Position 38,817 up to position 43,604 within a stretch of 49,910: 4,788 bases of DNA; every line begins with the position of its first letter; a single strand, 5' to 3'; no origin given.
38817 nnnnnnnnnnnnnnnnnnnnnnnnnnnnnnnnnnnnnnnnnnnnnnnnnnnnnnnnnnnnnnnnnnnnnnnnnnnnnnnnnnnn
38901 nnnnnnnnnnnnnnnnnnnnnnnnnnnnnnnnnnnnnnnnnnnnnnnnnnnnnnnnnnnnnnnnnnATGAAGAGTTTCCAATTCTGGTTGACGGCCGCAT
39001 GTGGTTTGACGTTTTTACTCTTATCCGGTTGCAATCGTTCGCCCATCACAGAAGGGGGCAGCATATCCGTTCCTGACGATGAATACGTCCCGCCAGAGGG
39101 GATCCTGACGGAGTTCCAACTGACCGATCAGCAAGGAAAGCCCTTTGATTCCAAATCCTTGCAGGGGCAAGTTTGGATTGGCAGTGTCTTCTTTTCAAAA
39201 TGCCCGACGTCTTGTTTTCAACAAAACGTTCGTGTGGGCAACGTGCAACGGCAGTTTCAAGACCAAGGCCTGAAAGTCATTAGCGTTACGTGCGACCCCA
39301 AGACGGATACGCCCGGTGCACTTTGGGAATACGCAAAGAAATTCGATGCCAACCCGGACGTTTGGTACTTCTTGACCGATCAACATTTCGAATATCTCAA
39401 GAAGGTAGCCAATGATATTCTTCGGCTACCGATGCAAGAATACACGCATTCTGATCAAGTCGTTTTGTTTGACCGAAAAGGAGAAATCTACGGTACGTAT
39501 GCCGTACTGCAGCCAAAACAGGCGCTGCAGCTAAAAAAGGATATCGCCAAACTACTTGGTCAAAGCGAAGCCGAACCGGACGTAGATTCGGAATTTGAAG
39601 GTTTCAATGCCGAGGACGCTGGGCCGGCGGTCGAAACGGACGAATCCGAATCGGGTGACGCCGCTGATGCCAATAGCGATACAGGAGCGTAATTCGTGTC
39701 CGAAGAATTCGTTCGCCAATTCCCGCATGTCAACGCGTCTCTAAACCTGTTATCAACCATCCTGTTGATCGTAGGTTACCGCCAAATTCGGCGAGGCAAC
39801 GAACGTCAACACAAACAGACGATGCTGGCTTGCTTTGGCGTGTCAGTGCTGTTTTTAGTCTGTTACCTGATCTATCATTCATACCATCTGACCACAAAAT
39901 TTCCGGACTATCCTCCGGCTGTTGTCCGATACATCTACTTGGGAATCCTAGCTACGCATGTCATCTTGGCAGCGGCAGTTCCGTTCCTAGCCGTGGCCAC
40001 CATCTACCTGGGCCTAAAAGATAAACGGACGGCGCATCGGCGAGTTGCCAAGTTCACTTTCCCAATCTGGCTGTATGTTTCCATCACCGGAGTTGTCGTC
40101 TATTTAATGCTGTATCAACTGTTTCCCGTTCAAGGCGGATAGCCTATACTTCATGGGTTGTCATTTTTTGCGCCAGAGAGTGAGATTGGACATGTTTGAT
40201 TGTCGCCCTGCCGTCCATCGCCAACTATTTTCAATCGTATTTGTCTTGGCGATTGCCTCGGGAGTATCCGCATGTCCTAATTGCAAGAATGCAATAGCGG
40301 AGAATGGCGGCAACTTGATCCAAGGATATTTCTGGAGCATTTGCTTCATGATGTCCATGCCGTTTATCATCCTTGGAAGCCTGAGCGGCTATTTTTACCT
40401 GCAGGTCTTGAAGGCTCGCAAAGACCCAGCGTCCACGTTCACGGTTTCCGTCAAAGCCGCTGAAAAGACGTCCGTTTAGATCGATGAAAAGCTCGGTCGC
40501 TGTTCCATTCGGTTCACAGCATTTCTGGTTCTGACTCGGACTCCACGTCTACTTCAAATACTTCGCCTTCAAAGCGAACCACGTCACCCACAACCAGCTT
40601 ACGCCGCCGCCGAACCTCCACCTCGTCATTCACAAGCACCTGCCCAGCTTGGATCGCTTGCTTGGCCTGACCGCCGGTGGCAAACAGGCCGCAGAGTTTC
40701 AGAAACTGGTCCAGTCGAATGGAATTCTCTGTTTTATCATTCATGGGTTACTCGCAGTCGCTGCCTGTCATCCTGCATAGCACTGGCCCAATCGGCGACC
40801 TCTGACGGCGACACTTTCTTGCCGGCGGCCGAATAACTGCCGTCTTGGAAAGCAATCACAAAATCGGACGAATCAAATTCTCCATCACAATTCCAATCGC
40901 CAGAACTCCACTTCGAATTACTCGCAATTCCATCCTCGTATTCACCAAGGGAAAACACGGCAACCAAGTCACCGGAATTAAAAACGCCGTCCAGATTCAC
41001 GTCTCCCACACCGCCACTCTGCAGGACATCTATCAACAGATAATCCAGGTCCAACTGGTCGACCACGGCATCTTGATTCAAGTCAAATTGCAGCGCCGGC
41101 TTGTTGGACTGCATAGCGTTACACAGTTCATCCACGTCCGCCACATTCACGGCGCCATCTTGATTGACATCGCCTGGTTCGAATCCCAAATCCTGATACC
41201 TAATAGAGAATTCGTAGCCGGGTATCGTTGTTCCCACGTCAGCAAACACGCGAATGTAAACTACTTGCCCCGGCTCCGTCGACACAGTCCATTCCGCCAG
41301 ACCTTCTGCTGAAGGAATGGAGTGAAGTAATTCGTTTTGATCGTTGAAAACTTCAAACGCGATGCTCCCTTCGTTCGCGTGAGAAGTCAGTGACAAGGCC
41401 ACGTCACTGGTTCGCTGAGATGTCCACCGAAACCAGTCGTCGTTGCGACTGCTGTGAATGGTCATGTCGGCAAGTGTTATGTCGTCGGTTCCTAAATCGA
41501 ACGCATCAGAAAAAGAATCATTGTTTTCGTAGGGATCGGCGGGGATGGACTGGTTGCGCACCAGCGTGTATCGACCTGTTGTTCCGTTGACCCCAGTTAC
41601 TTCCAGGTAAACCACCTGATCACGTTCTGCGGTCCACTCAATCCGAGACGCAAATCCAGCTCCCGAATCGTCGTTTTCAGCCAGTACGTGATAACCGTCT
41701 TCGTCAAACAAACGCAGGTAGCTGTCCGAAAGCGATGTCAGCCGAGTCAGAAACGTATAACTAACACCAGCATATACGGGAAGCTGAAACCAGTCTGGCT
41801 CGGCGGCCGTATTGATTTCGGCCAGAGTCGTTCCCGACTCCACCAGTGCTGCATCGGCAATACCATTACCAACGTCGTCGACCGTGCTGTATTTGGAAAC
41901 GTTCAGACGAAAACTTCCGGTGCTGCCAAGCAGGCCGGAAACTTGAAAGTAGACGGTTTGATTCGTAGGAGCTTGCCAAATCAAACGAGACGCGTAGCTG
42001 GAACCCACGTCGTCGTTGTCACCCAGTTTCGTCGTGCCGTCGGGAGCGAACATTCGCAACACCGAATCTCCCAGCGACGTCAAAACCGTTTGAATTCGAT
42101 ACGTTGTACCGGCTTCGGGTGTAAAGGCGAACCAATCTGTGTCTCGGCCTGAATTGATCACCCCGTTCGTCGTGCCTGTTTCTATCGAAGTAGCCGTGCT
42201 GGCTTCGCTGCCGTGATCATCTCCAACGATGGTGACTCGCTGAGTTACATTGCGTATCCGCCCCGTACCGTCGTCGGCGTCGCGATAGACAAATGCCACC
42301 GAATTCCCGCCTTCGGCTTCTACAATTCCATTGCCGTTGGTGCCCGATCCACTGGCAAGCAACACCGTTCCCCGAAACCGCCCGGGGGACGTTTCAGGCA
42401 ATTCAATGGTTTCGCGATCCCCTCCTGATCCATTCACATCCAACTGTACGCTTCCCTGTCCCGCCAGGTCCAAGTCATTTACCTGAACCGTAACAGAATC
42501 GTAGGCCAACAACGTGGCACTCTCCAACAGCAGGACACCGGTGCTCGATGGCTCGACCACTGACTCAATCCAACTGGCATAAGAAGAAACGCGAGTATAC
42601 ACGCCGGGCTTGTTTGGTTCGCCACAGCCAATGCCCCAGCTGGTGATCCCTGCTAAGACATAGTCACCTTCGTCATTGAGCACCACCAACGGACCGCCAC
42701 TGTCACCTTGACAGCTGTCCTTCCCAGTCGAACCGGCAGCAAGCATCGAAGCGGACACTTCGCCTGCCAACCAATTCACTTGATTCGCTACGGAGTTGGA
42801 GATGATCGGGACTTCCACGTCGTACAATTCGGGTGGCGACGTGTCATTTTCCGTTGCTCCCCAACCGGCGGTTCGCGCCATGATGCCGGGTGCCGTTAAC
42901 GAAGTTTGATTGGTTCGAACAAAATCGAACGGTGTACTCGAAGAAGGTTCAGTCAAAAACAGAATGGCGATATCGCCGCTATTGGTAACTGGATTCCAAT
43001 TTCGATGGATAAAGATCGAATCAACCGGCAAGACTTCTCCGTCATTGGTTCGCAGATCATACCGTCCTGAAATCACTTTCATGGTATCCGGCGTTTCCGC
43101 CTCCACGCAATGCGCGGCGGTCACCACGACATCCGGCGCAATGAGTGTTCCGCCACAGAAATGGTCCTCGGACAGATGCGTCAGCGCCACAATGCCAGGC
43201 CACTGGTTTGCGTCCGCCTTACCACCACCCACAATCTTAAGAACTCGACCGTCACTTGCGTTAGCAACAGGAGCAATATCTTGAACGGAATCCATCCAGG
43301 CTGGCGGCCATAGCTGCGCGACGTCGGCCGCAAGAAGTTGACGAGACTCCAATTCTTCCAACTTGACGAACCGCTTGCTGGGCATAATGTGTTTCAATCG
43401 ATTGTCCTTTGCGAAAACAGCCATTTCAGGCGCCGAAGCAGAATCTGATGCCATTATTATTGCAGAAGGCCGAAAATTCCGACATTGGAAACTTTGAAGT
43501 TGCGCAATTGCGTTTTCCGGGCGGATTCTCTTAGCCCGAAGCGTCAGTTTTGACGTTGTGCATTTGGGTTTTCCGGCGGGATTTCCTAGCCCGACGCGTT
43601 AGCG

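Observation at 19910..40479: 20.6-kb single-strand respiratory super-cluster joining a bc-type complex, copper and haem shuttles, an aa3-type oxidase, haem A synthesis and a Cu-delivery module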

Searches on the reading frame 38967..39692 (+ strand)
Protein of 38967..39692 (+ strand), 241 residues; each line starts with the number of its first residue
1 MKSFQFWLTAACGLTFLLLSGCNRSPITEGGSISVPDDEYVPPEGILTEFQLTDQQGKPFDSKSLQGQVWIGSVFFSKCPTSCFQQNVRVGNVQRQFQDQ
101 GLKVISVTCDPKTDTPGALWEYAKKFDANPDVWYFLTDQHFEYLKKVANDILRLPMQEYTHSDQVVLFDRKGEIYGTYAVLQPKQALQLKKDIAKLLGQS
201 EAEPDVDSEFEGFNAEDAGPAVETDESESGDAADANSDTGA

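Call 5: search_protein_families(library=pfam, proteins=[window:38967-39692:+], max_evalue=0.01)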
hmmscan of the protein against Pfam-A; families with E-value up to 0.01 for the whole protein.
window:38967-39692:+ (241 aa): 4 families
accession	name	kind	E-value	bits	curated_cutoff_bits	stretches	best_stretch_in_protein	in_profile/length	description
PF02630.20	SCO1-SenC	-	5.2e-17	62.5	22.8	1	49-129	3-85/134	SCO1/SenC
PF08534.16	Redoxin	-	7.1e-07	29.6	26.6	1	48-181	7-135/148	Redoxin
PF00578.27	AhpC-TSA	-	1.3e-05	25.6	26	1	48-122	6-72/124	AhpC/TSA family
PF00255.25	GSHPx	-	0.0034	17.4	27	1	49-110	3-62/108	Glutathione peroxidase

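Call 42: search_protein_families(library=ncbifam, proteins=[window:38967-39692:+], max_evalue=0.001)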
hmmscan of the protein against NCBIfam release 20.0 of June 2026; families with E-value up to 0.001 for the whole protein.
window:38967-39692:+ (241 aa): 0 families

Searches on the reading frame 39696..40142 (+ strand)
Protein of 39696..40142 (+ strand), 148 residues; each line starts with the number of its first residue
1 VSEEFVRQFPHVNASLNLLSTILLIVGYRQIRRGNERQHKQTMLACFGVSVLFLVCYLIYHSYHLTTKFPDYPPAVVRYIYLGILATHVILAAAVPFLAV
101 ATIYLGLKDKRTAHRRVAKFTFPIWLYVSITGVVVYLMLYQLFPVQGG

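Call 5: search_protein_families(library=pfam, proteins=[window:39696-40142:+], max_evalue=0.01)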
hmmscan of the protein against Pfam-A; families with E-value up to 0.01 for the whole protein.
window:39696-40142:+ (148 aa): 4 families
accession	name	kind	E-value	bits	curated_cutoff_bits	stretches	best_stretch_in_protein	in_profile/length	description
PF04238.17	DUF420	-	3.5e-44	150.7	30.5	1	9-139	1-130/130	Protein of unknown function (DUF420)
PF22571.1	LiaI-LiaF-TM_PspC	-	0.00029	21.1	27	1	44-137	38-135/142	PspC transmembrane region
PF10067.14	DUF2306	-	0.0014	19.3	31.6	0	15-63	68-118/147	Predicted membrane protein (DUF2306)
PF25592.1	DUF7937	-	0.0076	15.6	31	1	13-103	318-392/402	Domain of unknown function (DUF7937)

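Call 42: search_protein_families(library=ncbifam, proteins=[window:39696-40142:+], max_evalue=0.001)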
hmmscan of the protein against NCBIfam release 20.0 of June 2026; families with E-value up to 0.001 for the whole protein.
window:39696-40142:+ (148 aa): 0 families

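Call 43: find_encoding_contigs(protein=window:39696-40142:+, flank=10000, max_places=4)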
Protein window:39696-40142:+ (148 aa): 10 contigs read that carry it; 4 places shown.
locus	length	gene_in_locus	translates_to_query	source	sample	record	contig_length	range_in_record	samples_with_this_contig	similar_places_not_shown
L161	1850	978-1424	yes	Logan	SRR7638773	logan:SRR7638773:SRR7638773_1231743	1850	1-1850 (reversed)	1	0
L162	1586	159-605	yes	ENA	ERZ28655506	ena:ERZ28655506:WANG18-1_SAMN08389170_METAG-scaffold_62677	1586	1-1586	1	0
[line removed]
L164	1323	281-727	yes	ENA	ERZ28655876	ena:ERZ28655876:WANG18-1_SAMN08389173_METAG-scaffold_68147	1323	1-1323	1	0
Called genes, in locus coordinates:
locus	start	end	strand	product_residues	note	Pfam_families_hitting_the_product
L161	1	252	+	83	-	?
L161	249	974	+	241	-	PF00578:AhpC-TSA (faint), PF08534:Redoxin (weak), PF02630:SCO1-SenC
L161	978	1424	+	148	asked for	PF04238:DUF420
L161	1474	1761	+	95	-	-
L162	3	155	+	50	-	?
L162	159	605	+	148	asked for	PF04238:DUF420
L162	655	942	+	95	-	-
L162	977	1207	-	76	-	PF13275:S4_2, PF01479:S4 (weak)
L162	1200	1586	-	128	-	?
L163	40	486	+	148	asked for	PF04238:DUF420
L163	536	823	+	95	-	-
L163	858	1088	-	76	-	PF13275:S4_2, PF01479:S4 (weak)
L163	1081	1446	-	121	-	?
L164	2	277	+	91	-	?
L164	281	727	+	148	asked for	PF04238:DUF420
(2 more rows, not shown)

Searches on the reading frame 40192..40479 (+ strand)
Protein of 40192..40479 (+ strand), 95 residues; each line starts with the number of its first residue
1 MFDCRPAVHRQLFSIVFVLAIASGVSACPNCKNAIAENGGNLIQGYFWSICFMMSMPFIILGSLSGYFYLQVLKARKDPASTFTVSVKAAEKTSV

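Call 5: search_protein_families(library=pfam, proteins=[window:40192-40479:+], max_evalue=0.01)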
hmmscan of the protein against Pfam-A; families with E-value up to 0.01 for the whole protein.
window:40192-40479:+ (95 aa): 0 families

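Call 6: search_protein_families(library=ncbifam, proteins=[window:40192-40479:+], max_evalue=0.01)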
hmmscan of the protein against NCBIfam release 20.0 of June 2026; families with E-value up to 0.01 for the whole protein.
window:40192-40479:+ (95 aa): 1 family
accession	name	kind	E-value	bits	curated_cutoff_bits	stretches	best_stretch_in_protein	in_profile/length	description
NF000089.1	qac_MFS_AB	exception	0.0025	16.7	900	1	19-83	146-208/514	QacA/B family quaternary ammonium compound efflux MFS transporter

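Call 82: search_protein_representatives(protein=window:40192-40479:+)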
Query: 95 residues. Proteins with E-value up to 0.001 (for the whole library): 795; up to 1e-10: 274; up to 1e-30: 1. The best 150 are listed.
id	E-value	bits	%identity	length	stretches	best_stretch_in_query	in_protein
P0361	2.2e-56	203.4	99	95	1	1-95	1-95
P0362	1.3e-20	89.0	62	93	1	13-80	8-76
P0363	3.7e-20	87.6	54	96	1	14-89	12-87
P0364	1.3e-19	85.8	57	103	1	15-79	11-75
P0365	8.9e-19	83.2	53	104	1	9-81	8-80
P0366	1.3e-18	82.7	56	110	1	12-88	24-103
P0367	1.3e-18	82.7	51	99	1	5-77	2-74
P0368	1.4e-18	82.6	56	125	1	13-80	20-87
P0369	2.2e-18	82.0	54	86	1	15-77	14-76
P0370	2.5e-17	78.5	54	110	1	13-80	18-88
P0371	3.5e-17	78.1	51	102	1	14-86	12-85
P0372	3.5e-17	78.1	60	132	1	13-77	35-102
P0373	5.6e-17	77.4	58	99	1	12-81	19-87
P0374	5.8e-17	77.4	59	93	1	18-81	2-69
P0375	1.2e-16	76.4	52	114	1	16-82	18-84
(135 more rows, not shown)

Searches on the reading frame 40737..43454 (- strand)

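Call 41: search_protein_families(library=pfam, proteins=[window:40737-43454:-], max_evalue=0.001)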
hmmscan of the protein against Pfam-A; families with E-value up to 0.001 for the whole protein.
window:40737-43454:- (905 aa): 3 families
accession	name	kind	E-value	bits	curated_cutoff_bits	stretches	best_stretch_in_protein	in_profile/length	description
PF00089.32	Trypsin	-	1.2e-54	185.9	20.6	1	74-296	1-220/220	Trypsin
PF00404.24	Dockerin_1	-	8e-10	39.2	22.9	2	760-805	1-51/57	Dockerin type I domain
PF04151.21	PPC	-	4.8e-05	24.6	25.9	0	438-506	1-69/70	Bacterial pre-peptidase C-terminal domain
